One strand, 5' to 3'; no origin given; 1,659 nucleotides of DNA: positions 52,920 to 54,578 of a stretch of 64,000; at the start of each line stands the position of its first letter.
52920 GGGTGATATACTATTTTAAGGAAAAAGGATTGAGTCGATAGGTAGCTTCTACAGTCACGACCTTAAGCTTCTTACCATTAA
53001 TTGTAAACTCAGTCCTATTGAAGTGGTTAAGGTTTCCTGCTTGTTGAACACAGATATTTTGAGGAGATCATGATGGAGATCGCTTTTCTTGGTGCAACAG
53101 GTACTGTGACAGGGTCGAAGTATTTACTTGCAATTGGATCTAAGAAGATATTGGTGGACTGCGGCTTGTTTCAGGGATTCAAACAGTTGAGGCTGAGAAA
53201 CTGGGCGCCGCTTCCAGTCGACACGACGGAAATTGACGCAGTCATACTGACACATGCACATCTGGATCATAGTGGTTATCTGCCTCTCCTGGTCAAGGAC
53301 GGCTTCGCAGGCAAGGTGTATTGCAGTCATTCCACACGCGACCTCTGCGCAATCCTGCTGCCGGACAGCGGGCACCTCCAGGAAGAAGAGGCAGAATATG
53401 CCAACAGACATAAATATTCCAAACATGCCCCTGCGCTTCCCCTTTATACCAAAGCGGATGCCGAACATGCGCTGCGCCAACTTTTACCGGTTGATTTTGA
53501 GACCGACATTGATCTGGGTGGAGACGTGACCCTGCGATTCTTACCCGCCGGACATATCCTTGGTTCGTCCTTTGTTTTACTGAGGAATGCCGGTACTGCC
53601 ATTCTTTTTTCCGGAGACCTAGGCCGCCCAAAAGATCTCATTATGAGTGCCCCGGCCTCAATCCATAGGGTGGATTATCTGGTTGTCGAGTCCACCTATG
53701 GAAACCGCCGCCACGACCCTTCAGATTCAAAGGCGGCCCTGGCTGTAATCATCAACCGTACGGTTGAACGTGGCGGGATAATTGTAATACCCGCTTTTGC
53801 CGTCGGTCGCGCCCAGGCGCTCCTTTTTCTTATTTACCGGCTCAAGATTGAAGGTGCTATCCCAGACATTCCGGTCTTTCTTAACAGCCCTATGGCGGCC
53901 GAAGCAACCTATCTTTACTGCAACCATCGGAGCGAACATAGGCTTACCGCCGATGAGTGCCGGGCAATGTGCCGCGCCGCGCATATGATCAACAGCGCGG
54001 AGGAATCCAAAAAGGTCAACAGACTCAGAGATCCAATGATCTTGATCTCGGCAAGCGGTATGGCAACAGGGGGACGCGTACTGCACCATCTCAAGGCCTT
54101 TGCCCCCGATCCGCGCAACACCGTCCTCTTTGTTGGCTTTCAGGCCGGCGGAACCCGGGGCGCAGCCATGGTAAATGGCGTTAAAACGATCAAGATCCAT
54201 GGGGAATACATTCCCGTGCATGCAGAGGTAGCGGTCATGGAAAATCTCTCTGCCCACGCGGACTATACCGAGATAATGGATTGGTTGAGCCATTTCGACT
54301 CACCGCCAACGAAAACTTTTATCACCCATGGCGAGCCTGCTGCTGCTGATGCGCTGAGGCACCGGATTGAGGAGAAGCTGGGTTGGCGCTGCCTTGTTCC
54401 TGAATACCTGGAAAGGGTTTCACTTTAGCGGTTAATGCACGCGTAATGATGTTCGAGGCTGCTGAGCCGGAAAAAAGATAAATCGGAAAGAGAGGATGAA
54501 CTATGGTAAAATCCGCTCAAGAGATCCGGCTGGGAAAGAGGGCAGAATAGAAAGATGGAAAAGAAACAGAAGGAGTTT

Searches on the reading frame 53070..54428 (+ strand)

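Call 3: search_protein_families(library=pfam, proteins=[window:53070-54428:+], max_evalue=1)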
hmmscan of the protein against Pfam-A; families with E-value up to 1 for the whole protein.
window:53070-54428:+ (452 aa): 7 families
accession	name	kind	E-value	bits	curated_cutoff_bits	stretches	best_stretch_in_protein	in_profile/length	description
PF10996.14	Beta-Casp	-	6.9e-36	123.8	27.7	1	248-366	1-119/120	Beta-Casp domain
PF07521.17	RMMBL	-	2.4e-17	63.1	21.6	1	380-444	1-63/63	Zn-dependent metallo-hydrolase RNA specificity domain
PF00753.33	Lactamase_B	-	6.5e-14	52.8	22.7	1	18-195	9-161/196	Metallo-beta-lactamase superfamily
PF12706.13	Lactamase_B_2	-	4.8e-12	46.3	27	1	26-214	2-170/200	Beta-lactamase superfamily domain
PF16661.11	Lactamase_B_6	-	2.6e-08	33.9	27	1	19-194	1-172/193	Metallo-beta-lactamase superfamily domain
PF19583.5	ODP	-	0.00014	22.3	27.2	1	16-185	4-137/194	ODP family beta lactamase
PF13483.12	Lactamase_B_3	-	0.22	12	24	1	18-68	10-50/160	Beta-lactamase superfamily domain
